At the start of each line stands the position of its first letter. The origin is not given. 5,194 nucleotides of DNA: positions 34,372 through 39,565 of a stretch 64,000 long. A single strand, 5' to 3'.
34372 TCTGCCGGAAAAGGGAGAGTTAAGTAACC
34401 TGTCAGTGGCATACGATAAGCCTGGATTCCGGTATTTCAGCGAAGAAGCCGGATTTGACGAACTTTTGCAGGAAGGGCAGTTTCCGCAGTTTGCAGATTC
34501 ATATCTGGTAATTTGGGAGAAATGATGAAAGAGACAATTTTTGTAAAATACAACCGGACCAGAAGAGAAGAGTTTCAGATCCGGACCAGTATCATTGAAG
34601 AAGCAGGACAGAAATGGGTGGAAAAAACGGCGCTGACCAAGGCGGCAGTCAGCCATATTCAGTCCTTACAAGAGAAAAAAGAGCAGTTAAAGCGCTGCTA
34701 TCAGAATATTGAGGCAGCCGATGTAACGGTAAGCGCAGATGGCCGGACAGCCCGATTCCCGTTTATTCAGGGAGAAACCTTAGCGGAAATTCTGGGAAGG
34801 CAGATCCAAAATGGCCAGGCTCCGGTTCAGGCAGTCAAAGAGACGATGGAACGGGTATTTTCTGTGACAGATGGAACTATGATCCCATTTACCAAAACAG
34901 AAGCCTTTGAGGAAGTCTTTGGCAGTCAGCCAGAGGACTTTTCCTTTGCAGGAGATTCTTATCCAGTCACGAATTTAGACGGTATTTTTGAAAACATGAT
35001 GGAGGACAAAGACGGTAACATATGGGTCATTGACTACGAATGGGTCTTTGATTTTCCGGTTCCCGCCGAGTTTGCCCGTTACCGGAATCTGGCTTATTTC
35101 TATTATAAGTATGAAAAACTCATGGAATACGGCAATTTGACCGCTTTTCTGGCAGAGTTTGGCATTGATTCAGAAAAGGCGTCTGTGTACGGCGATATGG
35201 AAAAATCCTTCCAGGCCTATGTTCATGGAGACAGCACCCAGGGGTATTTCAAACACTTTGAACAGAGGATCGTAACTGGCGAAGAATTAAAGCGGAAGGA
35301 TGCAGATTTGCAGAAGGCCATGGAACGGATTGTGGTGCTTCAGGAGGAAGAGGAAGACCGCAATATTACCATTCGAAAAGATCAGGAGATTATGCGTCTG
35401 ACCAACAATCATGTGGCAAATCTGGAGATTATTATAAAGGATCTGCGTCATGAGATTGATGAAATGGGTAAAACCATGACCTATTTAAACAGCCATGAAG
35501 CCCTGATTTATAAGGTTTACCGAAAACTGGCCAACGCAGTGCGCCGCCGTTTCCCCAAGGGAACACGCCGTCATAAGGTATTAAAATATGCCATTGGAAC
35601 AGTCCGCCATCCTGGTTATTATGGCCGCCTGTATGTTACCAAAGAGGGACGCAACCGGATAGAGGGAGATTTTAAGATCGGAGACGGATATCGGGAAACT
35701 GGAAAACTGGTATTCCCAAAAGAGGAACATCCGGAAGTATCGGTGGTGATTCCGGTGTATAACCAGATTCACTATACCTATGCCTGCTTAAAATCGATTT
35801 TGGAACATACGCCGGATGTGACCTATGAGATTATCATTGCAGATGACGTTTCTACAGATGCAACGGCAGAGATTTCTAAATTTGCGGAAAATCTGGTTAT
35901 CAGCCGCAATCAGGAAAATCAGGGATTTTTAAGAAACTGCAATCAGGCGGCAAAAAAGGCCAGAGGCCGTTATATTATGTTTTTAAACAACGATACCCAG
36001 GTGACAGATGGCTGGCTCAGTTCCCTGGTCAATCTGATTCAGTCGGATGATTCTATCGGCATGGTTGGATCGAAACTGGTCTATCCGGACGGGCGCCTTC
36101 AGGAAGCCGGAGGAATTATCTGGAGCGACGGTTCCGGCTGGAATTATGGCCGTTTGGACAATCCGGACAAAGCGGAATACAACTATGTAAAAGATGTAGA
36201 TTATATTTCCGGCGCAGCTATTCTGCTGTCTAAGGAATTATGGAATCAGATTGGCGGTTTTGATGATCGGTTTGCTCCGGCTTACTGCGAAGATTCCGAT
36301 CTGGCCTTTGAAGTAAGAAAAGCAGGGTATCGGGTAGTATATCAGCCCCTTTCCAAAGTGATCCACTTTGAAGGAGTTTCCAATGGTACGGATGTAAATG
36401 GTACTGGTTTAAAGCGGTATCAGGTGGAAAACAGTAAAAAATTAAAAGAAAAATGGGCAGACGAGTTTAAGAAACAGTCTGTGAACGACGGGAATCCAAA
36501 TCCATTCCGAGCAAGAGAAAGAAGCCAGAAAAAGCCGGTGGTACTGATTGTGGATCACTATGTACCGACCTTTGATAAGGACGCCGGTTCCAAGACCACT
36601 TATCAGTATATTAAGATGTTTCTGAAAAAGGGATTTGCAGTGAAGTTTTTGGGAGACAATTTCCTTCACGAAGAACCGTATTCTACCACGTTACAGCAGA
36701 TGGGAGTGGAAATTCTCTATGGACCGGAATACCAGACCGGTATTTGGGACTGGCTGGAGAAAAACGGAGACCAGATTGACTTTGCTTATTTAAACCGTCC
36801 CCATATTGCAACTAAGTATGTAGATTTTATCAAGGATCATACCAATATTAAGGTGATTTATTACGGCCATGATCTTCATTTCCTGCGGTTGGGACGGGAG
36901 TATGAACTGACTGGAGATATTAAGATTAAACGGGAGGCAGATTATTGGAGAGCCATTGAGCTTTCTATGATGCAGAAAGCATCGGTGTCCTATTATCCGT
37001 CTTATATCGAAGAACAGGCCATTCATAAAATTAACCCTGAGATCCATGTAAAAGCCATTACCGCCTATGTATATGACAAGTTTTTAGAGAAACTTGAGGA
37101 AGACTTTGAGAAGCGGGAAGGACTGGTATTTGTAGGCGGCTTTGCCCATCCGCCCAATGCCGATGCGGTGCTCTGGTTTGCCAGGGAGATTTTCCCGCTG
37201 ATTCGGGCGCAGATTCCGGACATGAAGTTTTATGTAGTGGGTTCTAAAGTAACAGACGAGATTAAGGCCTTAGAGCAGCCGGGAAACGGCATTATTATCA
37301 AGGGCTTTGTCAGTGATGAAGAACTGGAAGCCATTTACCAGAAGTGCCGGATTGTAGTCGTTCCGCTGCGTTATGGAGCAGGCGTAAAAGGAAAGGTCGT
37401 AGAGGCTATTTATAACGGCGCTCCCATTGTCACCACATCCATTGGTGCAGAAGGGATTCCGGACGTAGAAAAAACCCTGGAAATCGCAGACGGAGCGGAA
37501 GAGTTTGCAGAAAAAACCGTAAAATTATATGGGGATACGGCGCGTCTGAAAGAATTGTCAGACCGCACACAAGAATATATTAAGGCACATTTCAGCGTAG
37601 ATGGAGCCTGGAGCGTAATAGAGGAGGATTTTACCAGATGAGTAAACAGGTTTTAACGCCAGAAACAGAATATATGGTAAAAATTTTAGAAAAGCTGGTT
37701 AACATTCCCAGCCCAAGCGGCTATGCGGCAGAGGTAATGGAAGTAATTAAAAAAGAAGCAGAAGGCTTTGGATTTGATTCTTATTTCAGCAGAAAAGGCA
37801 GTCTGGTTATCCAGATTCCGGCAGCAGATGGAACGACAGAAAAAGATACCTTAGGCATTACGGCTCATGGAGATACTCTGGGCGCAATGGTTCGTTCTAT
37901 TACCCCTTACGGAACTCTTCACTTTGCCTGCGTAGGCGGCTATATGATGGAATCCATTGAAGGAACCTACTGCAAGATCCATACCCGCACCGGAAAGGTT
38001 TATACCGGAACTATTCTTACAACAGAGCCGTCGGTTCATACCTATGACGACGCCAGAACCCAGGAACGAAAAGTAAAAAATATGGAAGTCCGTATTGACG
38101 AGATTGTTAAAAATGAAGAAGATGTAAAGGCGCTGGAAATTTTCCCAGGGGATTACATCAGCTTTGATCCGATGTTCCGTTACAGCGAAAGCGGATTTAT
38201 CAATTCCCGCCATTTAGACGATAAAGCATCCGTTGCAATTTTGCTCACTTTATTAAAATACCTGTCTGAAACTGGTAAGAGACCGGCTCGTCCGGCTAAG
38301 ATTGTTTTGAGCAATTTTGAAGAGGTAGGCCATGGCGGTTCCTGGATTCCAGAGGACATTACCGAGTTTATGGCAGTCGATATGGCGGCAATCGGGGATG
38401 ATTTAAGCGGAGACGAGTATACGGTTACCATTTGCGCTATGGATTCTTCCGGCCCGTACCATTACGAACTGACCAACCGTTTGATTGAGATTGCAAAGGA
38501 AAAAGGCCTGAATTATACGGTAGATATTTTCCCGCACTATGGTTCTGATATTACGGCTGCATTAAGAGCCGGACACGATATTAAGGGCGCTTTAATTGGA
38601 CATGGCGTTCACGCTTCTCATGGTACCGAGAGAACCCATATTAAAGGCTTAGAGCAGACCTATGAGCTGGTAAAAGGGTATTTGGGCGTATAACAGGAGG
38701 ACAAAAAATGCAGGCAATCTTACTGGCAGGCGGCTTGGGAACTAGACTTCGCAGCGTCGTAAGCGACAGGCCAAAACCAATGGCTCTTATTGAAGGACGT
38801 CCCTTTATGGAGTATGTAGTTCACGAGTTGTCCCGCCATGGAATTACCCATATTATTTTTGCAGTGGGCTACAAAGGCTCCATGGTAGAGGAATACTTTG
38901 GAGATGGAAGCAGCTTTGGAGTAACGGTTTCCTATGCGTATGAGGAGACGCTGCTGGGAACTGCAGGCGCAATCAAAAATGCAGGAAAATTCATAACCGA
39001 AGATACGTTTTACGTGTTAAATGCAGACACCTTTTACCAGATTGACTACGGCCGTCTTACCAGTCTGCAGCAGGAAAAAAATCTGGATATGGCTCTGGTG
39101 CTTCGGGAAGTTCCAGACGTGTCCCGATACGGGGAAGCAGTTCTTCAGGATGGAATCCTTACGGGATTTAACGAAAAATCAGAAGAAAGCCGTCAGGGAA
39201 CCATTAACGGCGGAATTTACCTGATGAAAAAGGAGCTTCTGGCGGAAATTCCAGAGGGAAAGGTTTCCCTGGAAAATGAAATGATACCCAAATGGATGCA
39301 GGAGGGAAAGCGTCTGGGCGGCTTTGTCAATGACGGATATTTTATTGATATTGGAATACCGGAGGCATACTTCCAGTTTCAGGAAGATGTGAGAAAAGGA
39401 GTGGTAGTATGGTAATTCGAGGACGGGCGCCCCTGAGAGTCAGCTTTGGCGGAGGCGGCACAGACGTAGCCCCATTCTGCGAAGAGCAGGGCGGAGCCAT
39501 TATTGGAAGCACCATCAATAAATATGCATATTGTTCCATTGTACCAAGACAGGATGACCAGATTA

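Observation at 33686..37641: WbdD/WbbB-like chain-terminator and molecular-ruler logic in a Firmicute glycan locus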

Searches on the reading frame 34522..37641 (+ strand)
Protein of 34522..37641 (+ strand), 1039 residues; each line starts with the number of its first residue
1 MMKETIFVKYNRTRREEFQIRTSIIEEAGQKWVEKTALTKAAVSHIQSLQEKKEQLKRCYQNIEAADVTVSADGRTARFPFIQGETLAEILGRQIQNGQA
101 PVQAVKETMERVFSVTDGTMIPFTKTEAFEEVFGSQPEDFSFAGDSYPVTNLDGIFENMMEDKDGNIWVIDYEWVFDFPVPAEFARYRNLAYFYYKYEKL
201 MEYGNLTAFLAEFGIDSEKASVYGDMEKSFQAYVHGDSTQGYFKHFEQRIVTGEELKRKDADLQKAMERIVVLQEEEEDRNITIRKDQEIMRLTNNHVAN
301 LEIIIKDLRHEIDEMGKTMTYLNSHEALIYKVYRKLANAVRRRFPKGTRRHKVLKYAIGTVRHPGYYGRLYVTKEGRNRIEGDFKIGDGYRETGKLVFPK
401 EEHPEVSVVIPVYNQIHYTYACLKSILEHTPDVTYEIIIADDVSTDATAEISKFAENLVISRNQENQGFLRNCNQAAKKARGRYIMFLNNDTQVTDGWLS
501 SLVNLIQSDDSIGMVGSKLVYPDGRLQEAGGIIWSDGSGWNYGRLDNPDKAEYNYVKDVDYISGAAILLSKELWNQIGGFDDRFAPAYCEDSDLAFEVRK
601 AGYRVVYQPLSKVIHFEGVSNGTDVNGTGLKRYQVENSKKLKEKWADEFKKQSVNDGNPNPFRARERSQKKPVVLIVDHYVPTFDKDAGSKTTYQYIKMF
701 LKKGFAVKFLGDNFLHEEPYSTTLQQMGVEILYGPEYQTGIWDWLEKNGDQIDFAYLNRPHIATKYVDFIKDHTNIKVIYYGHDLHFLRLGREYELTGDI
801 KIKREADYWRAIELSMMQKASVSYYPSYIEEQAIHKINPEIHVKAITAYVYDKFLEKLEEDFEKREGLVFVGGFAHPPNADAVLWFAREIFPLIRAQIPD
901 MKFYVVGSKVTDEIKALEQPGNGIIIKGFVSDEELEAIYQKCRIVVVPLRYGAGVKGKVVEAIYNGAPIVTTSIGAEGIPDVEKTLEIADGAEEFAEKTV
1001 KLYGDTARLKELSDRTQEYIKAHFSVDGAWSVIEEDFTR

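Call 5: search_protein_families(library=pfam, proteins=[window:34522-37641:+], max_evalue=0.01)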
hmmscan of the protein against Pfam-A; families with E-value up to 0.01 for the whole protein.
window:34522-37641:+ (1039 aa): 9 families
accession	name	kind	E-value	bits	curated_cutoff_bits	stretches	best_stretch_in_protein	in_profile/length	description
PF00535.33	Glycos_transf_2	-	9.1e-28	97.7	23.3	1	407-531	1-128/168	Glycosyl transferase family 2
PF13692.12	Glyco_trans_1_4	-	6.4e-24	85.3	27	1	867-1005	3-142/142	Glycosyl transferases group 1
PF13641.12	Glyco_tranf_2_3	-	3.5e-12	47.3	27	1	404-618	1-214/230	Glycosyltransferase like family 2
PF00534.26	Glycos_transf_1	-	6e-11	42.6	26.4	1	869-1012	19-161/172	Glycosyl transferases group 1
PF10111.15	Glyco_tranf_2_2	-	1.6e-10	41.4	27.3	1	407-600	1-201/276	Glycosyltransferase like family 2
PF13712.12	Glyco_tranf_2_5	-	9.5e-08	32.4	27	1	471-611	43-183/210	Glycosyltransferase like family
PF13524.12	Glyco_trans_1_2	-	3.7e-07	30.6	25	1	896-1026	10-135/144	Glycosyl transferase-like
PF13506.12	Glyco_transf_21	-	5.3e-06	26.4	21.7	1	471-609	20-148/174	Glycosyl transferase family 21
PF13632.12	Glyco_trans_2_3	-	7e-06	26.4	27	1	484-646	1-140/198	Glycosyl transferase family group 2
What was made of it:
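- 35731..36459 (+): GT2 (GT-A) glycosyltransferase module, aa 404-646. Pfam Glycos_transf_2 9e-28 and Glyco_tranf_2_3 (call 5).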

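Call 6: search_protein_families(library=ncbifam, proteins=[window:34522-37641:+], max_evalue=0.01)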
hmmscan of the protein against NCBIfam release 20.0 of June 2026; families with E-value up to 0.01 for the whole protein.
window:34522-37641:+ (1039 aa): 24 families
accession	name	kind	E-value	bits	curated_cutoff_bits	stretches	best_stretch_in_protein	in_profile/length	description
TIGR03087.1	stp1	hypoth_equivalog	1.3e-31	110.2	316.65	1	803-1031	156-388/397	TIGR03087 family PEP-CTERM/XrtA system glycosyltransferase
TIGR03965.1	mycofact_glyco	equivalog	9.2e-27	94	280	1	400-615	70-280/467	mycofactocin biosynthesis glycosyltransferase MftF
NF041875.1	EPS_EpsD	equivalog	3.1e-17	63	370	1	406-615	1-206/325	exopolysaccharide biosynthesis glycosyltransferase EpsD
TIGR04283.1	glyco_like_mftF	equivalog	1.6e-15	57.3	182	1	406-512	1-104/221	TIGR04283 family arsenosugar biosynthesis glycosyltransferase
NF007482.0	PRK10073.1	equivalog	1.6e-14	53.6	423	1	401-510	3-114/334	glycosyltransferase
NF038299.1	EPS_HpsN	equivalog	6.3e-14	51.6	425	1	404-635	1-240/317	hormogonium polysaccharide biosynthesis glycosyltransferase HpsN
NF047683.1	TeichurnBiosyTuaG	equivalog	6.4e-13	48.9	400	1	401-510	3-115/252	teichuronic acid biosynthesis protein TuaG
TIGR03937.1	PgaC_IcaA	equivalog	1.6e-12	47.1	422.3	1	399-611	40-246/407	poly-beta-1,6-N-acetyl-D-glucosamine synthase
NF050050.1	ProtGlycPglI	equivalog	1.1e-10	41.5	500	1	404-526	2-127/306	GalNAc(5)-diNAcBac-PP-undecaprenol beta-1,3-glucosyltransferase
NF038302.1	EPS_HpsE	equivalog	1.7e-10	40.4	300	1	405-519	2-124/307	hormogonium polysaccharide biosynthesis glycosyltransferase HpsE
NF041394.1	GtaseAglG_Halo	equivalog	4.6e-10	39.3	440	1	405-520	2-120/304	glucosyl-dolichyl phosphate glucuronosyltransferase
TIGR03111.1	glyc2_xrt_Gpos1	hypoth_equivalog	2.7e-09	36.3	363.95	1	400-516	45-167/439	TIGR03111 family XrtG-associated glycosyltransferase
NF053739.1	GlytfEpsEBac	equivalog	6.3e-09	35.2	450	1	404-524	1-125/265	glycosyltransferase EpsE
TIGR03469.1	HpnB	hypoth_equivalog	1.3e-08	34.3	379.25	1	398-457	38-97/386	hopene-associated glycosyltransferase HpnB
TIGR04440.1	glyco_TIGR04440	domain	4.5e-08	33.1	70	1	406-523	2-123/215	TIGR00180 family glycosyltransferase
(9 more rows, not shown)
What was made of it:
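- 36514..37641 (+): GT4-type (GT-B) glycosyltransferase module, about aa 665-1039. Pfam supports aa 867-1012. NCBIfam TIGR03087 covers aa 803-1031 (calls 5, 6).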

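Call 22: find_encoding_contigs(protein=window:34522-37641:+, flank=10000, max_places=6)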
Protein window:34522-37641:+ (1039 aa): no gene with exactly this product is on record in the collection.
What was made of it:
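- Tried and rejected: No record exists for the 1039-aa protein (call 22).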

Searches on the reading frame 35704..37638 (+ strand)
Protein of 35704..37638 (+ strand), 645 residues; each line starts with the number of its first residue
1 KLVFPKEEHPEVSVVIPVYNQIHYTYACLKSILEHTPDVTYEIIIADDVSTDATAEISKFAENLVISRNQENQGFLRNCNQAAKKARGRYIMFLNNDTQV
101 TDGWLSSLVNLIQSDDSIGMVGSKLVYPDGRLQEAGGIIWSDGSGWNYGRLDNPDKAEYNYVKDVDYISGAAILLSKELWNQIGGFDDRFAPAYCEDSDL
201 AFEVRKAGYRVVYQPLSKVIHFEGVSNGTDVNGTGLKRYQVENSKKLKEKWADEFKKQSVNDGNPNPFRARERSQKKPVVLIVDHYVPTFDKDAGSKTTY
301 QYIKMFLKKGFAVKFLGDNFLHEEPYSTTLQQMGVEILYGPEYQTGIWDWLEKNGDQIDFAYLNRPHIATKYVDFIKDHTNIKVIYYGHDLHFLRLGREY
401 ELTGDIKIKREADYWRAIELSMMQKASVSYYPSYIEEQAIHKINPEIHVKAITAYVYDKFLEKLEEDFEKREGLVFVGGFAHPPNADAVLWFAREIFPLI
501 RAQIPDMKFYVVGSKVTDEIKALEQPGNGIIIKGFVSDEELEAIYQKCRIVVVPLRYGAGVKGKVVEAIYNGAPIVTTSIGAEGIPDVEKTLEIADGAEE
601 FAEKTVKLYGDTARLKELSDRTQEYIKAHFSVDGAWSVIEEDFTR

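Call 63: search_solved_structures(query=window:35704-37638:+, max_evalue=0.001)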
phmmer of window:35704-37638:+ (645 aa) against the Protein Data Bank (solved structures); distinct sequences matched with E-value up to 0.001: 25.
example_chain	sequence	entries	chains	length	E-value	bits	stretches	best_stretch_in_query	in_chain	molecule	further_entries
2z87_A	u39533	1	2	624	1.5e-14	56.6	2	12-124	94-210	Chondroitin synthase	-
2z86_A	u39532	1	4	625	1.5e-14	56.6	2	12-124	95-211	Chondroitin synthase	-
6e7i_A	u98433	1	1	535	2.5e-11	45.9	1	9-257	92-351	Polypeptide N-acetylgalactosaminyltransferase 2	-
6p61_A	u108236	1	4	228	2.8e-11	45.8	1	8-114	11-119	Glycosyltransferase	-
6nqt_A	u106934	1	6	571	2.9e-11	45.8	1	9-257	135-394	Polypeptide N-acetylgalactosaminyltransferase 2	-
2ffu_A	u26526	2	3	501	1.1e-10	43.8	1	9-257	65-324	Polypeptide N-acetylgalactosaminyltransferase 2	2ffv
6egs_A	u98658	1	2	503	1.1e-10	43.8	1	9-257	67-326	Polypeptide N-acetylgalactosaminyltransferase 2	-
4d11_C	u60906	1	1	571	1.5e-10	43.4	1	9-257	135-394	POLYPEPTIDE GALNAC-TRANSFERASE T2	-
4d0t_A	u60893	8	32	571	1.5e-10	43.4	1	9-257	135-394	POLYPEPTIDE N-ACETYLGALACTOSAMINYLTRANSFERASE 2 | POLYPEPTIDE GALNAC-TRANSFERASE T2 | GALNAC-T2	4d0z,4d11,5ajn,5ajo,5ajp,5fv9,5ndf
6s22_A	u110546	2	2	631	4.7e-09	38.4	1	10-257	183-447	Polypeptide N-acetylgalactosaminyltransferase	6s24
5tze_C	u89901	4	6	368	5.8e-08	34.8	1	12-110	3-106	Glycosyl transferase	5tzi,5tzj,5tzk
5tz8_A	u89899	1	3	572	8.6e-08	34.3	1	12-109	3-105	Glycosyl transferase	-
1xhb_A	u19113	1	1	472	1.5e-07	33.5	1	5-257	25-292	Polypeptide N-acetylgalactosaminyltransferase 1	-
8v9q_A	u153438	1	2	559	2.2e-07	32.9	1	5-257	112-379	Polypeptide N-acetylgalactosaminyltransferase 1 soluble form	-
5hea_A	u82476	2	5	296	3.2e-07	32.4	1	12-112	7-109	Putative glycosyltransferase (GalT1)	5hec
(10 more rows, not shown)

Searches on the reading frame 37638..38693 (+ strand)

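Call 5: search_protein_families(library=pfam, proteins=[window:37638-38693:+], max_evalue=0.01)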
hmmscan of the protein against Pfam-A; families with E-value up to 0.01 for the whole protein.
window:37638-38693:+ (351 aa): 3 families
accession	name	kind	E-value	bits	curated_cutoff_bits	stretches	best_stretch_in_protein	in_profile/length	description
PF05343.19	Peptidase_M42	-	1.3e-71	241.5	23.2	1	65-344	9-292/292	M42 glutamyl aminopeptidase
PF01546.33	Peptidase_M20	-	6e-06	26.7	24.6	1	185-343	25-198/206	Peptidase family M20/M25/M40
PF04389.22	Peptidase_M28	-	0.0079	16.4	21.3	0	194-235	32-73/193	Peptidase family M28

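Call 6: search_protein_families(library=ncbifam, proteins=[window:37638-38693:+], max_evalue=0.01)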
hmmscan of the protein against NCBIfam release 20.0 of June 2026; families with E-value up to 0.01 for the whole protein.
window:37638-38693:+ (351 aa): 12 families
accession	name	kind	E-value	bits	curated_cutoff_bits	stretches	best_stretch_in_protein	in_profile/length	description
TIGR03106.1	trio_M42_hydro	equivalog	5.3e-86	288.6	397.75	1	10-349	2-339/343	osmoprotectant NAGGN system M42 family peptidase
NF007421.0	PRK09961.1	equivalog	1.5e-20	73.4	412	1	16-344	5-325/345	aminopeptidase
TIGR03107.1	glu_aminopep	equivalog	1.1e-11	44.3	469.7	1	19-322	6-310/350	glutamyl aminopeptidase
NF007367.0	PRK09864.1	equivalog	3.8e-09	35.8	569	1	14-234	3-211/356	aminopeptidase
NF040822.1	lys_aminopep_Arch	equivalog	8.5e-07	28.3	700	1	16-235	6-213/345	lysyl aminopeptidase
TIGR01893.1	aa-his-dipept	subfamily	4.9e-05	22.2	343.75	1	10-80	3-73/478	beta-Ala-His dipeptidase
NF009555.0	PRK13004.1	equivalog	5.4e-05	22.2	321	1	10-83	14-83/399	YgeY family selenium metabolism-linked hydrolase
NF003976.0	PRK05469.1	subfamily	0.00029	19.8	255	0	194-236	141-183/409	tripeptide aminopeptidase PepT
NF003367.0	PRK04443.1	equivalog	0.00054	19.4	363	1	9-81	5-72/349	[LysW]-lysine hydrolase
TIGR01883.1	PepT-like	hypoth_equivalog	0.00057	19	274.25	0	15-81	4-74/361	peptidase T-like protein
NF006596.0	PRK09133.1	subfamily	0.0007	18.2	349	1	177-250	124-200/474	hypothetical protein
NF009920.0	PRK13381.1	subfamily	0.0008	18.3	293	0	194-245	144-193/412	peptidase T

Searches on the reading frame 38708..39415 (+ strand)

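Call 8: search_protein_families(library=pfam, proteins=[window:38708-39415:+], max_evalue=0.0001)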
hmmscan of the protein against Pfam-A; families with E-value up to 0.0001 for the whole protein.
window:38708-39415:+ (235 aa): 2 families
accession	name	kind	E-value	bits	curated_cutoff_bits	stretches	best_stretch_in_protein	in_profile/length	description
PF00483.29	NTP_transferase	-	2.6e-36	125.9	21.2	1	3-229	2-243/245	Nucleotidyl transferase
PF12804.13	NTP_transf_3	-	7.6e-09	36.4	27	1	3-109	1-97/160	MobA-like NTP transferase domain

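Call 71: search_protein_families(library=ncbifam, proteins=[window:38708-39415:+], max_evalue=1e-10)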
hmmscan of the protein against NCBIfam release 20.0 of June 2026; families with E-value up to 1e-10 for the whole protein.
window:38708-39415:+ (235 aa): 21 families
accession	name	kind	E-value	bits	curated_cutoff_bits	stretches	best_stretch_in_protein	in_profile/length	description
NF049965.1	GlMnHpPGnyltfHddC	equivalog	3.6e-55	187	300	1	1-226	1-219/221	D-glycero-D-manno-heptose 1-phosphate guanosyltransferase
NF052502.1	man1P_GTase_Rv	exception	6.8e-55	186.3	440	1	1-233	1-235/352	mannose-1-phosphate guanylyltransferase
TIGR03992.1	Arch_glmU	subfamily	3.8e-41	141.3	292.1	1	1-226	1-225/393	bifunctional sugar-1-phosphate nucleotidylyltransferase/acetyltransferase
NF045761.1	NAMPUrTaseMurU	equivalog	4.7e-36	124.8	250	1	1-221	1-220/226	N-acetylmuramate alpha-1-phosphate uridylyltransferase MurU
NF041313.1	UDPGP_AglF_Halo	equivalog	2.9e-28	98.9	400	1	1-219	1-225/234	UTP--glucose-1-phosphate uridylyltransferase AglF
TIGR01208.1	rmlA_long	equivalog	3.6e-28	98.4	320.25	1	3-221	2-227/353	glucose-1-phosphate thymidylyltransferase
TIGR02623.1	G1P_cyt_trans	equivalog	5.1e-26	91.7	300.25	1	1-65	1-65/255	glucose-1-phosphate cytidylyltransferase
NF045697.1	MurNAcPUrMurU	equivalog_domain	8.7e-19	67.8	370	1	5-220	2-220/229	N-acetylmuramate alpha-1-phosphate uridylyltransferase MurU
NF041173.1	Sug_nt_acttase_Thmprot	equivalog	1.4e-18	67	600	1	1-218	1-217/405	bifunctional sugar-1-phosphate nucleotidylyltransferase/acetyltransferase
NF003670.0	PRK05293.1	equivalog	3.2e-18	65.8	470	1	2-225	6-255/382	glucose-1-phosphate adenylyltransferase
TIGR01173.1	glmU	equivalog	1.5e-17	63.6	366.85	1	1-181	1-180/452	bifunctional UDP-N-acetylglucosamine diphosphorylase/glucosamine-1-phosphate N-acetyltransferase GlmU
TIGR02091.1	glgC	equivalog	4.3e-14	52.3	424.9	1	2-224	2-255/364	glucose-1-phosphate adenylyltransferase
TIGR01207.1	rmlA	equivalog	3.1e-13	49.5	360.65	1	3-177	2-179/286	glucose-1-phosphate thymidylyltransferase RfbA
NF010933.0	PRK14353.1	equivalog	5.7e-13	48.3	505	1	2-180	7-186/453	bifunctional UDP-N-acetylglucosamine diphosphorylase/glucosamine-1-phosphate N-acetyltransferase GlmU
NF010934.1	PRK14354.1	equivalog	1.7e-12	46.6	450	1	3-180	2-179/447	bifunctional UDP-N-acetylglucosamine diphosphorylase/glucosamine-1-phosphate N-acetyltransferase GlmU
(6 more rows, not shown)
